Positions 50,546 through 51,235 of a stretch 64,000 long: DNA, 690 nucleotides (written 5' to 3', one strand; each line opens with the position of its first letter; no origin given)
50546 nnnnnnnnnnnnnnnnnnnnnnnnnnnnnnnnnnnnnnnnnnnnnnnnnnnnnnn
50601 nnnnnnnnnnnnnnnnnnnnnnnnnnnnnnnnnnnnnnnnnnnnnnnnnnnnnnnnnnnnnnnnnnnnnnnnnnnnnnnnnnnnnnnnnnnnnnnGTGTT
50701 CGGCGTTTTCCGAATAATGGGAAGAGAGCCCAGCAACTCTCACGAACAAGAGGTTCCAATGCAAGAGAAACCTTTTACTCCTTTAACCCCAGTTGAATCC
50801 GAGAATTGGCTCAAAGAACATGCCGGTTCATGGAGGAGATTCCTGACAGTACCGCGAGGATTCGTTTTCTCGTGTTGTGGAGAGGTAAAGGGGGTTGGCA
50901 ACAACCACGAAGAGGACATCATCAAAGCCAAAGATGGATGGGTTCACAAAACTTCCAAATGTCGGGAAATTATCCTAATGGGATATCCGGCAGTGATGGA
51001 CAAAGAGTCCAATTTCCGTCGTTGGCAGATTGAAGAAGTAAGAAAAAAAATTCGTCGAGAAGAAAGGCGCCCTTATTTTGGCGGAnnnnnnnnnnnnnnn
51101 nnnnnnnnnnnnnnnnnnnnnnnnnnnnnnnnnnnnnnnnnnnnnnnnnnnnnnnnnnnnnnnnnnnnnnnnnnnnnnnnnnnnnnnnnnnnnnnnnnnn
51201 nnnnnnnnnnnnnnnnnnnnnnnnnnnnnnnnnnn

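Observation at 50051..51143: Compositionally distinct cassette of three small Cys-containing ORFs with a duplicated 5' leader motif, canonical SD sites and a strong terminator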

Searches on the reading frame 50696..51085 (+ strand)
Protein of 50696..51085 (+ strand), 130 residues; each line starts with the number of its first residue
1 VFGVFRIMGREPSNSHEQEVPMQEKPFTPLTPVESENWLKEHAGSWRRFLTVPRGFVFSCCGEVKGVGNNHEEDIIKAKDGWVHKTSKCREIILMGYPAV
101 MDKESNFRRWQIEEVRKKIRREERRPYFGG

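Call 9: search_protein_families(library=pfam, proteins=[window:50696-51085:+, window:50759-51085:+], max_evalue=10)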
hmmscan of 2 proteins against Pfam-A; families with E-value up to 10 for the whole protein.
window:50696-51085:+ (130 aa): 1 family
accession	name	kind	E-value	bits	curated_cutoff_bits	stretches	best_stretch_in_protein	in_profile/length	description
PF10874.13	DUF2746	-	0.23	12.4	23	1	60-118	39-98/101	Protein of unknown function (DUF2746)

window:50759-51085:+ (109 aa): 1 family
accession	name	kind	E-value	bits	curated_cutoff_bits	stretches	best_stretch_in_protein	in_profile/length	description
PF10874.13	DUF2746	-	0.15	13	23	1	39-97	39-98/101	Protein of unknown function (DUF2746)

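Call 10: search_protein_families(library=phrogs, proteins=[window:50696-51085:+], max_evalue=10)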
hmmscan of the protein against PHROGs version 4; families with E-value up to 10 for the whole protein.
window:50696-51085:+ (130 aa): 4 families
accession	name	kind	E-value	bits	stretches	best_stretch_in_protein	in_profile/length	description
phrog_4246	-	unknown function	0.057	14.2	1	89-114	13-38/54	-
phrog_6594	-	unknown function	0.082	13.7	1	15-48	7-40/61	-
phrog_14419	-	unknown function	0.14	13.3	1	41-60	34-52/73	-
phrog_31271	-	unknown function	0.25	12.4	1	54-75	31-52/61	-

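Call 11: search_protein_families(library=ncbifam, proteins=[window:50696-51085:+], max_evalue=10)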
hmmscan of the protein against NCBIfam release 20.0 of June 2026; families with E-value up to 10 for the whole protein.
window:50696-51085:+ (130 aa): 0 families

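Call 14: find_homologous_proteins(query=window:50759-51085:+, max_evalue=1)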
Query window:50759-51085:+ (109 aa): 3 proteins with E <= 1 among 3 candidates.
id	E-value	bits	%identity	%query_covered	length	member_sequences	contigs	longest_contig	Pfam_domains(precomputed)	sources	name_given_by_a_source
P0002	7.1e-71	253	100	100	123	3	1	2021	-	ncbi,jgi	-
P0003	1.7e-45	172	70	100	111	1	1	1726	-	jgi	jgi:hypothetical protein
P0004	7.2e-38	147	67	94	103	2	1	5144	-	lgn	-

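Call 15: find_encoding_contigs(protein=P0003, flank=10000)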
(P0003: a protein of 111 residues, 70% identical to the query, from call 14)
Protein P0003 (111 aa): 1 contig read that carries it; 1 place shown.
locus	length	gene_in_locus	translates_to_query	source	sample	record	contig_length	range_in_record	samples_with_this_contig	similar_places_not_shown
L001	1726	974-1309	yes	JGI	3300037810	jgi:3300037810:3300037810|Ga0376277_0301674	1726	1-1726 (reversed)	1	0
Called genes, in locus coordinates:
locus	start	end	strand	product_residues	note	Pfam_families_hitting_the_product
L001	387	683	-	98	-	-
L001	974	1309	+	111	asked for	-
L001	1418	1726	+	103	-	?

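Call 16: find_encoding_contigs(protein=P0004, flank=10000)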
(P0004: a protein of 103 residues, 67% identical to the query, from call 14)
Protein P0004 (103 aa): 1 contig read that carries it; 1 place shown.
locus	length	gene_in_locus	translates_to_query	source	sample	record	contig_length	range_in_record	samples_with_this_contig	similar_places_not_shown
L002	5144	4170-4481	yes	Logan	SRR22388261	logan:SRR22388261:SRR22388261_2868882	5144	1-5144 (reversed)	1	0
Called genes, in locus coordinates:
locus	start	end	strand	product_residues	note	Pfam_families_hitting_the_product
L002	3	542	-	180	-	?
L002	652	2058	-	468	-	PF00772:DnaB, PF13481:AAA_25, PF03796:DnaB_C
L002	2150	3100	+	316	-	PF00579:tRNA-synt_1b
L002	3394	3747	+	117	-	-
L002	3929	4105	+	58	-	-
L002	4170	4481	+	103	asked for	-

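Call 17: find_encoding_contigs(protein=P0002, flank=10000)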
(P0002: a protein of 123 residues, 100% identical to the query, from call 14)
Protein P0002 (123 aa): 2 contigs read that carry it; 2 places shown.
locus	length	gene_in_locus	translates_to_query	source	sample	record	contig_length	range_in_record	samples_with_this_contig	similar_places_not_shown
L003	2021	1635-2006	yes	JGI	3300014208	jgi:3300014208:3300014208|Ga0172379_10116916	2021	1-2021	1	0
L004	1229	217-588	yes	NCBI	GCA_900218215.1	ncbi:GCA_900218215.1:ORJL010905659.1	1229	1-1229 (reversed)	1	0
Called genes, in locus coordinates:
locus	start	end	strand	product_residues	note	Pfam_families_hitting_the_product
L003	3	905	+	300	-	?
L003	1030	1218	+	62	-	-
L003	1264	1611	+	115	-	-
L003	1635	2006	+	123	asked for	-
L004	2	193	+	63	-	?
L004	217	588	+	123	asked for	-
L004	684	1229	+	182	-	?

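Call 30: find_related_loci(query=A1, collection=genome_contigs, flank=10000)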
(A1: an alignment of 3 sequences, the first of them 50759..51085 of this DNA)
Query A1 (109 aa) in genome_contigs; peptide patterns used: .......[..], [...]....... (x = any residue, [..] = any of these).
57 stretches matched a pattern, but none encodes a relative of the query by tblastn (E <= 1e-3).

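Call 31: find_related_loci(query=A1, collection=metagenome_contigs, flank=10000)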
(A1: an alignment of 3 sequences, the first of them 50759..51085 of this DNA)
Query A1 (109 aa) in metagenome_contigs; peptide patterns used: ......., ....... (x = any residue, [..] = any of these).
478 stretches matched a pattern; 1 encode a relative of the query (tblastn E <= 1e-3); 1 distinct loci.
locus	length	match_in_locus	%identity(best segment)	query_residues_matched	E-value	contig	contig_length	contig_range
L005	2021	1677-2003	100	1-109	1e-76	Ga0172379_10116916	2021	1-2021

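Call 32: find_related_loci(query=A1, collection=viral_contigs, flank=10000)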
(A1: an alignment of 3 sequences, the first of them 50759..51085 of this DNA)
Query A1 (109 aa) in viral_contigs; peptide patterns used: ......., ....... (x = any residue, [..] = any of these).
23 stretches matched a pattern, but none encodes a relative of the query by tblastn (E <= 1e-3).

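Call 52: search_dna_similar(query=window:50759-51085:+, collection=phages, mode=protein, max_evalue=1)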
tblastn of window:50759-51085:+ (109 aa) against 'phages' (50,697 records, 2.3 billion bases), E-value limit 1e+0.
No match.

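Call 59: search_protein_families(library=pfam, proteins=[L002:4730-4993:+, L002:4525-4701:+, L001:620-925:+, L002:3394-3744:+], max_evalue=10)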
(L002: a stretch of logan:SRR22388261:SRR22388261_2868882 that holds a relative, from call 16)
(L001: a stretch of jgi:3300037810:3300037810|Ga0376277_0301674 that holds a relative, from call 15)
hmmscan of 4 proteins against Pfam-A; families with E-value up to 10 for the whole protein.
L002:4730-4993:+ (88 aa): 1 family
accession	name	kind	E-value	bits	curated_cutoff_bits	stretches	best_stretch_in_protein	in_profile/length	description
PF08603.16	CAP_C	-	0.16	12.1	23.8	1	40-70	31-61/157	Adenylate cyclase associated (CAP) C terminal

L002:4525-4701:+ (59 aa): 1 family
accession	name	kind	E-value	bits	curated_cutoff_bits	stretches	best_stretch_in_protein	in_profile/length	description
PF23718.1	DUF7160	-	0.041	14.4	27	1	33-53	28-48/54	Family of unknown function (DUF7160)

L001:620-925:+ (102 aa): 2 families
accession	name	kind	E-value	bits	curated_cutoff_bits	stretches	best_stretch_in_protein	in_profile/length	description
PF24455.1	DUF7571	-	0.041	14.6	27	1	60-89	32-61/89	Family of unknown function (DUF7571)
PF07286.17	D-Glu_cyclase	-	0.091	13.1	25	1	45-98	23-73/143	D-glutamate cyclase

L002:3394-3744:+ (117 aa): 2 families
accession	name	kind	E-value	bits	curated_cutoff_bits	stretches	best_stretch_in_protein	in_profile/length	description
PF12425.13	DUF3673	-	0.067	13.5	22.3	1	44-67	22-44/53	Protein of unknown function (DUF3673)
PF05424.16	Duffy_binding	-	0.078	13.5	25.5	1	16-76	4-57/186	Duffy binding domain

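Call 71: search_solved_structures(query=A9, max_evalue=10)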
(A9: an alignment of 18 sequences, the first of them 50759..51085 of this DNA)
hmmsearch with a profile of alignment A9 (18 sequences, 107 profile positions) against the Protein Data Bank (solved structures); distinct sequences matched with E-value up to 10: 3.
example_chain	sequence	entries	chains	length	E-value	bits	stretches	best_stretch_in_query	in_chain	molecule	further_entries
3hwp_A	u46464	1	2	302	0.51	13.5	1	10-50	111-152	PhlG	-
4h63_V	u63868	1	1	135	1.5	12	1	14-97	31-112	Mediator of RNA polymerase II transcription subunit 22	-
5n9j_Z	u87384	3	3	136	1.5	12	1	14-97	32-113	Mediator of RNA polymerase II transcription subunit 22 | Mediator complex subunit 22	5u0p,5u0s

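Call 72: search_protein_families(library=pfam, alignment_id=A9, max_evalue=1)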
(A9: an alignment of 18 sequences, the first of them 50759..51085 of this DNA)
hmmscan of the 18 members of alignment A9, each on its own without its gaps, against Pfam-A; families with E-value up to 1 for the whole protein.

A. member 1, window:50759-51085:+ (109 aa): 1 family
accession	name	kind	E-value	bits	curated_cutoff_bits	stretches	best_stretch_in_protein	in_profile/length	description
PF10874.13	DUF2746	-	0.15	13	23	1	39-97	39-98/101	Protein of unknown function (DUF2746)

B. families by the number of members that match (of 18 scanned): 7 families
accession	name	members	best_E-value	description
PF17529.7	DUF5450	1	0.0058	Family of unknown function (DUF5450)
PF23292.1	SAND_ULT1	1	0.0093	ULTRAPETALA1 SAND domain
PF13422.11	DUF4110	1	0.016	Domain of unknown function (DUF4110)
PF18899.5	DUF5655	1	0.037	Domain of unknown function (DUF5655)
PF10874.13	DUF2746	1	0.15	Protein of unknown function (DUF2746)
PF03620.19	IBV_3C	1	0.21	IBV 3C protein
PF19126.5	DUF5810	1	0.23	Family of unknown function (DUF5810)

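Call 78: predict_structure(alignment_id=A9)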
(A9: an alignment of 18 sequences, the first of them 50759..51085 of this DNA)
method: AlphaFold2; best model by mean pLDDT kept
length: 109 residues; sequences in the alignment: 18
mean_pLDDT: 78.6   pTM: 0.58
mean pLDDT of the five models: 78.6, 78.1, 77.1, 74.8, 72.8
residues with pLDDT >= 90: 6; 70-90: 78; 50-70: 24; < 50: 1
segments of 3 or more residues with pLDDT < 50: none
pLDDT, mean of each block of 10 residues (from residue 1): 73 87 83 89 77 84 84 68 67 88 64
secondary structure, 60 per line:
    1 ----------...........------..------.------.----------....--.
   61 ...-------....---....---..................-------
elements in order: H11-21 E54-57 E60-63 E71-74 H78-81 H85-102

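Call 86: fold_search(model_id=the predicted structure, library=pdb)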
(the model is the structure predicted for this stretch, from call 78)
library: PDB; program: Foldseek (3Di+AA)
matches with E <= 10: 9; with E <= 0.001: 0
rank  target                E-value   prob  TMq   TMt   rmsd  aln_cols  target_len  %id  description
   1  5iv5_BF               3.8e+00  0.02  0.17  0.11  10.9        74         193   14  Cryo-electron microscopy structure of the hexagonal pre-attachment T4 baseplate-tail tube complex (released 2016-05-18)
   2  7vp2_A                4.1e+00  0.04  0.16  0.19   9.9        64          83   19  Structure of a transcription factor and DNA complex (released 2022-10-19)
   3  7lbm_Q                4.1e+00  0.02  0.19  0.13  13.9        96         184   10  Structure of the human Mediator-bound transcription pre-initiation complex (released 2021-03-24)
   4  9rku_Ao               4.3e+00  0.01  0.16  0.06  10.2        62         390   22  Agrobacterium phage 7-7-1 baseplate (released 2025-12-10)
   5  9nf0_C                6.5e+00  0.01  0.14  0.07  10.2        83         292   14  Structure of the NADPH-bound Pyrococcus furiosus SHI complex (released 2025-07-09)
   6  7z2j                  8.0e+00  0.03  0.18  0.09   4.5        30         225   30  White Bream virus N7-Methyltransferase (released 2022-11-02)
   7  7vp5_F                8.6e+00  0.02  0.15  0.21   9.9        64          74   19  Structure of a transcription factor and DNA complex (released 2022-10-19)
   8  8fru_C                9.2e+00  0.01  0.17  0.07  21.4        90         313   17  60S subunit of the Giardia lamblia 80S ribosome (released 2024-01-31)
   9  7vp4_B                9.8e+00  0.02  0.15  0.23   9.0        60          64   22  Structure of a transcription factor and DNA complex (released 2022-10-19)

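Call 106: search_protein_families(library=padloc, proteins=[window:50759-51085:+, L002:4525-4701:+, L002:4730-4993:+, L001:620-925:+], max_evalue=1)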
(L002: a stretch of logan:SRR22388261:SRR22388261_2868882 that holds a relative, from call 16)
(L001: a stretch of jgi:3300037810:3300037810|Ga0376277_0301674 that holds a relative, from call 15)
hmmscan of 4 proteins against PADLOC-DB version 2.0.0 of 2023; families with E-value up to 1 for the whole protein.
window:50759-51085:+ (109 aa): 0 families

L002:4525-4701:+ (59 aa): 0 families

L002:4730-4993:+ (88 aa): 0 families

L001:620-925:+ (102 aa): 0 families

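Call 118: fold_search(model_id=the predicted structure, library=viral)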
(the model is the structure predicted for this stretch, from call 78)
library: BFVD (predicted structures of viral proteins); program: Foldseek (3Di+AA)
matches with E <= 10: 85; with E <= 0.001: 0
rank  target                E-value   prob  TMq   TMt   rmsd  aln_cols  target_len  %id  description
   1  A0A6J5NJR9            8.5e-01  0.03  0.16  0.15  22.1       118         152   17  Uncharacterized protein [uncultured Caudovirales phage]
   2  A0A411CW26            1.4e+00  0.02  0.15  0.13  18.5       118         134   13  (no name in the UniProt tables at hand)
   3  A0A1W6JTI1            1.7e+00  0.02  0.17  0.18  18.5       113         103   14  Uncharacterized protein [Shewanella phage SppYZU05]
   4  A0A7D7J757            2.2e+00  0.02  0.16  0.12  16.7       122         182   12  (no name in the UniProt tables at hand)
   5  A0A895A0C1            2.4e+00  0.04  0.24  0.18  14.0       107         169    9  MGF 110-12L [African swine fever virus]
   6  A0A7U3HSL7            2.4e+00  0.03  0.17  0.24  10.9        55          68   18  (no name in the UniProt tables at hand)
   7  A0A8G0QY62            3.1e+00  0.08  0.18  0.08   7.0        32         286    6  (no name in the UniProt tables at hand)
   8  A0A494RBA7            3.1e+00  0.03  0.12  0.31  12.3        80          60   18  (no name in the UniProt tables at hand)
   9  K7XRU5                3.3e+00  0.05  0.17  0.28  12.5        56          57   16  (no name in the UniProt tables at hand)
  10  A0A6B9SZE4            3.3e+00  0.02  0.22  0.20  17.2       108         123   10  (no name in the UniProt tables at hand)
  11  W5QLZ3                3.3e+00  0.01  0.17  0.03  13.7        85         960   15  Outer capsid protein VP2 [Orungo virus]
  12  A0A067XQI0            3.6e+00  0.08  0.19  0.33   9.3        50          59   20  (no name in the UniProt tables at hand)
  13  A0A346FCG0            3.6e+00  0.02  0.19  0.27  13.3        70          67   14  Uncharacterized protein [Gordonia phage Fryberger]
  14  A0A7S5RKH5            3.8e+00  0.06  0.21  0.33  12.2        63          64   10  (no name in the UniProt tables at hand)
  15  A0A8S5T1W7            3.8e+00  0.06  0.19  0.05  11.7        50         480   16  Uncharacterized protein [Myoviridae sp. ctWb16]
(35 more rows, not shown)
